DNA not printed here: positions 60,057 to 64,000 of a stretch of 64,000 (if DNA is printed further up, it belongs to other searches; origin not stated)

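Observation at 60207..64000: SNF2 translocase fused to a PUA-like ASCH reader, coupled to an unseen downstream gene: candidate modification-sensing defence or surveillance module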

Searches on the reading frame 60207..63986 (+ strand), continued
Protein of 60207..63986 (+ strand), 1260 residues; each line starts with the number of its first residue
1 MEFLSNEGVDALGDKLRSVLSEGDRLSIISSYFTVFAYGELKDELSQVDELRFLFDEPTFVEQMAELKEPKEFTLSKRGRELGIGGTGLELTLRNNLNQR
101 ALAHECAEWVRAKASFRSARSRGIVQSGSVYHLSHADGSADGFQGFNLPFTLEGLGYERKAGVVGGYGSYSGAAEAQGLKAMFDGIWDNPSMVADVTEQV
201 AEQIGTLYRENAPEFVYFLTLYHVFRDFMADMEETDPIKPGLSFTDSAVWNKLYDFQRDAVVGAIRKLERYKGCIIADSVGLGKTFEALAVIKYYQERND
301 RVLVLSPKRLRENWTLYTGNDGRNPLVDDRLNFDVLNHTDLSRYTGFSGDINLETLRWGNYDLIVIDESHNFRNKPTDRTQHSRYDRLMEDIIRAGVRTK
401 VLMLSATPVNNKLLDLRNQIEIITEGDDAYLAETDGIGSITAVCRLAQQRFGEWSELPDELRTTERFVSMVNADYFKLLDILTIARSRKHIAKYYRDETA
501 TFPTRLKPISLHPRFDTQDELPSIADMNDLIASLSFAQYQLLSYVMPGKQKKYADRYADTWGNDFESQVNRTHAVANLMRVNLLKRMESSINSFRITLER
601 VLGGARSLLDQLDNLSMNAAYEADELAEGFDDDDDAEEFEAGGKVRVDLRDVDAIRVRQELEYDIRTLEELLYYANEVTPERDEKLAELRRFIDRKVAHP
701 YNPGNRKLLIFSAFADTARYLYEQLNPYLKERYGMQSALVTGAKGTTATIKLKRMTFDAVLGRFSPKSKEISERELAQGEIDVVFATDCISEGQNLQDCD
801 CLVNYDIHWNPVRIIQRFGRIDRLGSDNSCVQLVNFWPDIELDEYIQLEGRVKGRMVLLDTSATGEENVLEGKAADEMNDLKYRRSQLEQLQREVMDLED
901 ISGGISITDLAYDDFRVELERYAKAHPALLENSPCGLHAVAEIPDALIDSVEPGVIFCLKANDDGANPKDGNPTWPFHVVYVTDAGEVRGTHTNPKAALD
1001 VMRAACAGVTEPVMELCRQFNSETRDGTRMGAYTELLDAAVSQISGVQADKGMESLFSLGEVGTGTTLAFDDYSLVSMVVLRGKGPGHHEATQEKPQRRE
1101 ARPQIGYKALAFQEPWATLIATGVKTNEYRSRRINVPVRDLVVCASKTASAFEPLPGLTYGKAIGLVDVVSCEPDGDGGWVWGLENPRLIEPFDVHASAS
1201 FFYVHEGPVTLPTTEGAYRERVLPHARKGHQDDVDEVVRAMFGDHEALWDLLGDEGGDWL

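Call 40: find_related_loci(query=A4, collection=genome_contigs, flank=10000)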
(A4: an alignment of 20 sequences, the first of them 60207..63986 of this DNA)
Query A4 (1260 aa) in genome_contigs; peptide patterns used: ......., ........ (x = any residue, [..] = any of these).
600 stretches matched a pattern (row limit reached: there are more); 597 encode a relative of the query (tblastn E <= 1e-3); the best 80 are kept; 80 distinct loci.
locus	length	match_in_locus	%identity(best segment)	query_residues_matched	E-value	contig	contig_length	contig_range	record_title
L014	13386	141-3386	69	1-1082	0e+0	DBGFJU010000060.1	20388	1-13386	MAG TPA_asm: Collinsella aerofaciens isolate MAG13028 contig60, whole genome shotgun sequence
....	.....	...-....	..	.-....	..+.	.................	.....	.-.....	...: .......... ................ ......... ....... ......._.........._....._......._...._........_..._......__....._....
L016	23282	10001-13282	67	4-1099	0e+0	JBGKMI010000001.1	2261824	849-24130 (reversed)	MAG: Collinsella sp. isolate D5132bin16 contig_1, whole genome shotgun sequence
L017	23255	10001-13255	69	1-1082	0e+0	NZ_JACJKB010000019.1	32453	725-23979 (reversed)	Collinsella tanakaei strain An791 An791_contig-115_18, whole genome shotgun sequence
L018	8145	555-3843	68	1-1099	0e+0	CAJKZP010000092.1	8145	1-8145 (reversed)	MAG TPA_asm: uncultured Collinsella sp. isolate ERR414416-bin.16 genome assembly, contig: NODE_3195_length_8145_cov_6.67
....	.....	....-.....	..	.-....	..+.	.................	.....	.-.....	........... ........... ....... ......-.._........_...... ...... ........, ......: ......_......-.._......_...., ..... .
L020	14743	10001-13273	50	2-1082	0e+0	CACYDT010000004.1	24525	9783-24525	MAG: uncultured Veillonellaceae bacterium isolate RUG11858 genome assembly, contig: RUG11858_asm_4, whole genome shotgun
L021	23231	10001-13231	49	2-1082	0e+0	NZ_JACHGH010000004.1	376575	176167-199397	Salirhabdus euzebyi strain DSM 19612 Ga0415341_04, whole genome shotgun sequence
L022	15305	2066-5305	48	2-1082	0e+0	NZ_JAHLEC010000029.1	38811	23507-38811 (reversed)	Clostridium psychrophilum strain DSM 14207 contig00029, whole genome shotgun sequence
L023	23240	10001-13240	48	2-1082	0e+0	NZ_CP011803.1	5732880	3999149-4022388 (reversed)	Clostridium carboxidivorans P7 chromosome, complete genome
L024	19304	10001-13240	48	2-1083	0e+0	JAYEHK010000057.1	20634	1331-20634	MAG: Bacillota bacterium isolate MAG220 MAG220_57, whole genome shotgun sequence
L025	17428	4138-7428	49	2-1088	0e+0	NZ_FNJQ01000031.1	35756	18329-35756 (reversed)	Selenomonas ruminantium strain S137, whole genome shotgun sequence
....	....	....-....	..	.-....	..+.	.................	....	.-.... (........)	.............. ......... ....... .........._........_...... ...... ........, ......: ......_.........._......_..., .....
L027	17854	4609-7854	47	2-1082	0e+0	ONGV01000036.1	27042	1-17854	uncultured Clostridiales bacterium isolate RUG296 genome assembly, contig: k87_2643284, whole genome shotgun sequence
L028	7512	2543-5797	47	2-1084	0e+0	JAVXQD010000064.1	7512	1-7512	MAG: Oscillospiraceae bacterium isolate CGS6M3-bin35 NODE_64_length_7512_cov_3.390686, whole genome shotgun sequence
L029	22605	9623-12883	47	10-1089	0e+0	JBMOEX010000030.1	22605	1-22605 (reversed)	MAG: Vampirovibrionia bacterium isolate Deming_bin.154 contig5591, whole genome shotgun sequence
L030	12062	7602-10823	46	3-1082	0e+0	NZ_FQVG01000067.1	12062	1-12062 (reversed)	Caloramator proteoclasticus DSM 10124, whole genome shotgun sequence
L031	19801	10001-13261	46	10-1089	0e+0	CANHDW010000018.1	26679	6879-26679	MAG: Candidatus Caenarcaniphilales bacterium isolate RE-15aug16-7 genome assembly, contig: RE-15aug16-C1930, whole genom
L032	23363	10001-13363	47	3-1134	0e+0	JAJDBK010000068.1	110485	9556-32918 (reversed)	MAG: Nitrospinaceae bacterium isolate OFTM379 OFTM379_67, whole genome shotgun sequence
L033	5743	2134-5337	47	3-1081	0e+0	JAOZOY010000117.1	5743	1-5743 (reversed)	MAG: Deltaproteobacteria bacterium isolate GMC4.metabat2.118_sub GMC4_26468_length_5743_cov_23.845113, whole genome shot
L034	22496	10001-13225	45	2-1078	0e+0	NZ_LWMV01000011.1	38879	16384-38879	Methanobrevibacter curvatus strain DSM 11111 MBCUR_contig000011, whole genome shotgun sequence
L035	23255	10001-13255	46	1-1081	0e+0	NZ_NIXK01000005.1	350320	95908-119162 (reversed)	Lentibacillus sediminis strain 0W14 contig5, whole genome shotgun sequence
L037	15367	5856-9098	67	1-1082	0e+0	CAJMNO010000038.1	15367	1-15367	TPA_asm: uncultured bacterium isolate ERR1430407-bin.8 genome assembly, contig: NODE_1800_length_15367_cov_127.056426, w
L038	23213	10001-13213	47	3-1083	0e+0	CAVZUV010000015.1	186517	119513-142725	MAG: uncultured delta proteobacterium isolate MFD02416.bin.2.152 genome assembly, contig: contig_4706, whole genome shot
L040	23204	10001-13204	47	3-1081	0e+0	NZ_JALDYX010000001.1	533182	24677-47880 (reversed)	Marinobacterium sedimentorum strain OS208 NODE_1_length_533182_cov_112.636261, whole genome shotgun sequence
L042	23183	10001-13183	47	1-1082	0e+0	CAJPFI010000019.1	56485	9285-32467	Burkholderiales bacterium isolate BURK1 genome assembly, contig: CONTIG_19, whole genome shotgun sequence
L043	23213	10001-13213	45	10-1085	0e+0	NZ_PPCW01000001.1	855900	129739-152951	Veillonella sp. T11011-6 Contig_1_len_855900, whole genome shotgun sequence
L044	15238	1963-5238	43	1-1081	0e+0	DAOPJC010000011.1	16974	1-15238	MAG TPA_asm: Bacilli bacterium isolate AMR_MDS_3287 NODE_3577_length_16974_cov_9.185767, whole genome shotgun sequence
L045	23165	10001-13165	45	1-1081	0e+0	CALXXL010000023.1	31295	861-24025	MAG: uncultured Victivallaceae bacterium isolate BRZ_AG__bin40 genome assembly, contig: BRZ_AG__NODE_2249_length_31295_c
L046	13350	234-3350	45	3-1057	0e+0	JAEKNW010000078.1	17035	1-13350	MAG: Candidatus Cloacimonadota bacterium isolate crispr.contigs_1 contig-100_1671, whole genome shotgun sequence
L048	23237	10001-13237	46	3-1081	0e+0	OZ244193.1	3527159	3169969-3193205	MAG: uncultured Pseudohongiella sp. isolate c9968b81-f854-4036-b30c-81d0d13b9c88 genome assembly, chromosome: 1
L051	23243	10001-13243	45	1-1082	0e+0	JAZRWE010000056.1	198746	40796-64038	MAG: Thermoguttaceae bacterium isolate T1900044952_TA20190005.MAGScoT_cleanbin_000064 SGB_3706_k141_351098, whole genome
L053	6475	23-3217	45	14-1081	0e+0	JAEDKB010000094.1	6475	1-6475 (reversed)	MAG: Oscillospiraceae bacterium isolate MAG203 NODE_13778_length_6475_cov_9.731153, whole genome shotgun sequence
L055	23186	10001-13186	46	1-1081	0e+0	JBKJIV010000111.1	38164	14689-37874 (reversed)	MAG: Polaromonas sp. isolate ant_bin.179 S1Ck117_6549699_flag_1_multi_67.2409_len_38164, whole genome shotgun sequence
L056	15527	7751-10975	44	12-1082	0e+0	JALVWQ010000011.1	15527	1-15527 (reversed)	MAG: Campylobacteraceae bacterium isolate M10_metabat2_scaf2bin.026 M10_NODE_1743_length_15527_cov_18.620844, whole geno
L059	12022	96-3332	45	1-1082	0e+0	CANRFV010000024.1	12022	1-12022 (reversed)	MAG: uncultured Clostridia bacterium isolate Lapin-023__bin100 genome assembly, contig: Lapin-023__NODE_6869_length_1202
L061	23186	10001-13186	47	1-1083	0e+0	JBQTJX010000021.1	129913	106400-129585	MAG: Betaproteobacteria bacterium isolate SAW223 c_000000168558, whole genome shotgun sequence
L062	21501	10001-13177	46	1-1081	0e+0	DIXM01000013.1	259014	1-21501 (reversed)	MAG TPA_asm: candidate division Hyd24-12 bacterium UBA6080 UBA6080_contig_1262, whole genome shotgun sequence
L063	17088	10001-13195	46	1-1081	0e+0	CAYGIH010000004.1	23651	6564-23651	MAG TPA_asm: uncultured Candidatus Saccharibacteria bacterium isolate ERP113451_co1_359 genome assembly, contig: NODE_24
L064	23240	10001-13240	43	1-1082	0e+0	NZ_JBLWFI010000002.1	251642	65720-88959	Tepidibacillus infernus strain MBL-TLP NODE_2_length_251642_cov_44.241523, whole genome shotgun sequence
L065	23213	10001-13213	45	6-1082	0e+0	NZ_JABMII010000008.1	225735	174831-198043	Spirabiliibacterium pneumoniae strain HPA106 cont8, whole genome shotgun sequence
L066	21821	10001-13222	44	1-1081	0e+0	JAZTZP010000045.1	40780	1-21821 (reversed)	MAG: Clostridia bacterium isolate T1900045324_YK20190013.MAGScoT_cleanbin_000001 SGB_6406_k141_318386, whole genome shot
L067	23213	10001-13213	42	12-1082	0e+0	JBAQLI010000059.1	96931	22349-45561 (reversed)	MAG: Candidatus Methanoperedens sp. isolate MFD12032_ilm_asm_bin13 k127_30680, whole genome shotgun sequence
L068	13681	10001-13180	44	1-1081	0e+0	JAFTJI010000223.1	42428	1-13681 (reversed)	MAG: Lentisphaeria bacterium isolate RGIG3871 Roe_deer_Cecum-2__c610736, whole genome shotgun sequence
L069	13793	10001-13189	46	1-1081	0e+0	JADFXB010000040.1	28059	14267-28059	MAG: Magnetococcales bacterium isolate nDH2bin6 nDH2_bin6_NODE_40_length_28059_cov_10.044351, whole genome shotgun seque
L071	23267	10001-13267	45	3-1081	0e+0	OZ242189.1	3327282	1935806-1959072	MAG: Halieaceae bacterium isolate 61d33dc2-a761-4bf4-98a1-452c2c590a1b genome assembly, chromosome: 1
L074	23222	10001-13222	44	12-1082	0e+0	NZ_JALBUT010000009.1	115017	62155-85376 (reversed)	Intestinicryptomonas porci strain Cla-KB-P66 seq9, whole genome shotgun sequence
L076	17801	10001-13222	44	12-1082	0e+0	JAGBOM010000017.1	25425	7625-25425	MAG: Opitutales bacterium isolate RGIG9302 Yak_Abomasum-1__c41123, whole genome shotgun sequence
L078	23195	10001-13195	47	1-1082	0e+0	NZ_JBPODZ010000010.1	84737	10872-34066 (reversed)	Arhodomonas sp. SL1 SL1_contig_10, whole genome shotgun sequence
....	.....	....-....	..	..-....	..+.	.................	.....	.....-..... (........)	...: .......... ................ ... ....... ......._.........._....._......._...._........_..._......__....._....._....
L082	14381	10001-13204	45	10-1082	0e+0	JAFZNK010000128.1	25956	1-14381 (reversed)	MAG: Thermoguttaceae bacterium isolate RGIG7925 Water_buffalos_Rumen-1__c489782, whole genome shotgun sequence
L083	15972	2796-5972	45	1-1081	0e+0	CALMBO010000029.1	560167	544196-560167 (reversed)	MAG TPA_asm: uncultured Verrucomicrobia bacterium isolate SRR5468110_bin.44_CONCOCT_v1.1_MAG genome assembly, contig: ER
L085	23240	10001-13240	43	1-1083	0e+0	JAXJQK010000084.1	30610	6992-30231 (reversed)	MAG: Acutalibacteraceae bacterium isolate DOME_MAG_2406 2406_C0206_k141_113304, whole genome shotgun sequence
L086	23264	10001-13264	44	9-1095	0e+0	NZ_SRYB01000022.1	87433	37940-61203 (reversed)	Lepagella muris strain NM04_E33 NODE_22_length_87433_cov_855.946, whole genome shotgun sequence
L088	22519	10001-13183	46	1-1081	0e+0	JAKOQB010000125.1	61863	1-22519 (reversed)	MAG: Pseudomonadota bacterium isolate all_maxbin.099 k201_1083240, whole genome shotgun sequence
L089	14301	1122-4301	46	1-1081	0e+0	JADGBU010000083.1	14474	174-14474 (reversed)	MAG: Magnetococcales bacterium isolate nW5bin3 nW5_bin3_NODE_357_length_14474_cov_4.953464, whole genome shotgun sequenc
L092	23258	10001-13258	44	1-1082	0e+0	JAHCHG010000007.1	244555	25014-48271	MAG: Pyrinomonadaceae bacterium isolate TGS_ACI4 ACI4_7, whole genome shotgun sequence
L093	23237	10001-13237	44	1-1082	0e+0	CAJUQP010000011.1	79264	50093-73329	MAG TPA_asm: uncultured Muribaculaceae bacterium isolate MGBC152290 genome assembly, contig: MGBC152290.11, whole genome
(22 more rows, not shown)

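Call 67: search_protein_families(library=pfam, proteins=[L043:13219-13872:+, L093:13219-15054:+, L074:13892-14242:+, L016:14000-14791:+, L032:15911-16780:+, L066:13504-14796:+, L037:9992-10921:+, L059:7137-8525:+, L078:15915-16988:+, L066:15008-16174:+], max_evalue=0.001)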
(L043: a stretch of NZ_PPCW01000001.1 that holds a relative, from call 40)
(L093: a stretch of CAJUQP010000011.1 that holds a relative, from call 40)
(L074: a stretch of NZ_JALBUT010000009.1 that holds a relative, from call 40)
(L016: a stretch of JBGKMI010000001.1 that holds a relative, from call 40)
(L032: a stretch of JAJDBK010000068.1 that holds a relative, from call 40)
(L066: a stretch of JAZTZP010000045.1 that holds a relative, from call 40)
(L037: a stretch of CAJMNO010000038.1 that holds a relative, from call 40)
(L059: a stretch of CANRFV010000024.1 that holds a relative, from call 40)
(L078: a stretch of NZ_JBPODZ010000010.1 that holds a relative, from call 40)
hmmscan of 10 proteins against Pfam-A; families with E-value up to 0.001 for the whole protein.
L043:13219-13872:+ (218 aa): 1 family
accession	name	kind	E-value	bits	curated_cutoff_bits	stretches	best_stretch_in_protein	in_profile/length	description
PF14335.11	DUF4391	-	2.9e-56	191.4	29.9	1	3-212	1-229/232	Domain of unknown function (DUF4391)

L093:13219-15054:+ (612 aa): 2 families
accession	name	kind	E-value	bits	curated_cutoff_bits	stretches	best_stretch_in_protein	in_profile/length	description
PF13749.12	HATPase_c_4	-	5.2e-15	55.6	26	1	323-406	2-88/89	Putative ATP-dependent DNA helicase recG C-terminal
PF04326.19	SLFN_AlbA_2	-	8.4e-05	23.5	25.3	1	47-149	19-113/118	Schlafen, AlbA_2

L074:13892-14242:+ (117 aa): 1 family
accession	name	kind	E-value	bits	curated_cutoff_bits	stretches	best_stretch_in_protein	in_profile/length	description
PF05635.17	23S_rRNA_IVP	-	2.5e-19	69.9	33.8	1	3-106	3-105/106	23S rRNA-intervening sequence protein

L016:14000-14791:+ (264 aa): 0 families

L032:15911-16780:+ (290 aa): 1 family
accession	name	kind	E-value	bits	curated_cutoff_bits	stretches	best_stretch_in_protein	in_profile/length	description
PF02498.22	Bro-N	-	5.6e-10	40.1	25.6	1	22-106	7-83/96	BRO family, N-terminal domain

L066:13504-14796:+ (431 aa): 2 families
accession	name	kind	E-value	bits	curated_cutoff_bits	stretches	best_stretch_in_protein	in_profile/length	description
PF13173.12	AAA_14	-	9.4e-31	106.9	27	1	21-165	4-129/129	AAA domain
PF13635.12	DUF4143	-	1.1e-18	67.9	28.1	1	211-369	2-155/160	Domain of unknown function (DUF4143)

L037:9992-10921:+ (310 aa): 1 family
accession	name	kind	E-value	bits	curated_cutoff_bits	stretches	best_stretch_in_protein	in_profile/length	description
PF07751.16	Abi_2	-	1.1e-53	182.7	25.6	1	32-215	2-184/184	Abi-like protein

L059:7137-8525:+ (463 aa): 1 family
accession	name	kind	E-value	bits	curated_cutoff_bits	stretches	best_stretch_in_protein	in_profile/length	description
PF02661.23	Fic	-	1.8e-21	77.2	24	1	92-208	2-93/93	Fic/DOC family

L078:15915-16988:+ (358 aa): 1 family
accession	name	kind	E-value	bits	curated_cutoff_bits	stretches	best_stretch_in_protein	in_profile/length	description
PF13310.11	Virulence_RhuM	-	1.7e-111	372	33.7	1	76-324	1-250/252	Virulence protein RhuM family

L066:15008-16174:+ (389 aa): 2 families
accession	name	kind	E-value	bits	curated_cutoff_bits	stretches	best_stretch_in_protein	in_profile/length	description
PF14335.11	DUF4391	-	6.1e-47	160.9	29.9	1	1-204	1-232/232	Domain of unknown function (DUF4391)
PF04266.20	ASCH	-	6.9e-09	36.8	21.2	1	252-320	1-67/103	ASCH domain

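Call 68: search_protein_families(library=pfam, proteins=[L034:14105-16465:+, L046:6545-8635:+, L061:13969-15657:+, L031:14048-15637:+, L085:14281-15684:+, L038:14011-15078:+, L029:16074-17123:+, L045:13936-14826:+, L086:13830-14591:+, L024:14434-14940:+], max_evalue=0.001)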
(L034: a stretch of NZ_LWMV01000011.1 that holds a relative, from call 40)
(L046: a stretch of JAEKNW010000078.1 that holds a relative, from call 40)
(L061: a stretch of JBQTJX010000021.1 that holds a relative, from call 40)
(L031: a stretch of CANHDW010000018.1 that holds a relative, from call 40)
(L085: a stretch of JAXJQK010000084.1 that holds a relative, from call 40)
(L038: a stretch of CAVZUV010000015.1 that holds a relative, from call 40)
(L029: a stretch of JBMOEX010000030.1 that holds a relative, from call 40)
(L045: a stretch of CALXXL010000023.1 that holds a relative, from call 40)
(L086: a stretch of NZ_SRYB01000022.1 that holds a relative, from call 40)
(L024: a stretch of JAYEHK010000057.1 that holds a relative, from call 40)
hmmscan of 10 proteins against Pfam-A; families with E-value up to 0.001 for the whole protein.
L034:14105-16465:+ (787 aa): 1 family
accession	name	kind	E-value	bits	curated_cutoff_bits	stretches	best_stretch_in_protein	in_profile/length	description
PF13166.12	AAA_13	-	8.5e-120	402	36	1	37-766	11-712/713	AAA domain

L046:6545-8635:+ (697 aa): 0 families

L061:13969-15657:+ (563 aa): 2 families
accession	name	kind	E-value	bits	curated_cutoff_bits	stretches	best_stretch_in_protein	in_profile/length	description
PF03235.19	GmrSD_N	-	1.3e-29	104.2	33.2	1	15-245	5-198/199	GmrSD restriction endonuclease, N-terminal domain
PF07510.16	GmrSD_C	-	5.2e-09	36.6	23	1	415-548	10-137/138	GmrSD restriction endonucleases, C-terminal domain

L031:14048-15637:+ (530 aa): 2 families
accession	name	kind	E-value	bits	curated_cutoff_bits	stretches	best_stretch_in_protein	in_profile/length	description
PF09820.16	AAA-ATPase_like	-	6.8e-61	206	26.1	1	10-206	1-201/201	Predicted AAA-ATPase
PF08011.17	PDDEXK_9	-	9.9e-16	58.1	25.5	1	428-522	2-104/105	PD-(D/E)XK nuclease superfamily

L085:14281-15684:+ (468 aa): 1 family
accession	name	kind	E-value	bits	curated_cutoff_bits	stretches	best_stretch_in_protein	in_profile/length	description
PF07693.20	KAP_NTPase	-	6e-29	101.7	20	1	34-279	8-232/293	KAP family P-loop domain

L038:14011-15078:+ (356 aa): 1 family
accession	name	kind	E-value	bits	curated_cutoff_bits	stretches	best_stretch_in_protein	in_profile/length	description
PF13091.12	PLDc_2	-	6.4e-07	29.7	27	1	83-148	66-125/132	PLD-like domain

L029:16074-17123:+ (350 aa): 2 families
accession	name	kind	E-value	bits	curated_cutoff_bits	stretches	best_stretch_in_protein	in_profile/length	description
PF06250.17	YhcG_C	-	2.2e-67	226.2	32.5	1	176-329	2-157/157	YhcG PDDEXK nuclease domain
PF17761.7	DUF1016_N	-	4.2e-47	160.1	32.8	1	16-152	1-137/137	DUF1016 N-terminal domain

L045:13936-14826:+ (297 aa): 0 families

L086:13830-14591:+ (254 aa): 0 families

L024:14434-14940:+ (169 aa): 1 family
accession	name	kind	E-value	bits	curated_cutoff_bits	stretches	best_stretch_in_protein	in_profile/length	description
PF01797.21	Y1_Tnp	-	2.6e-06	28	23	0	106-159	62-121/121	Transposase IS200 like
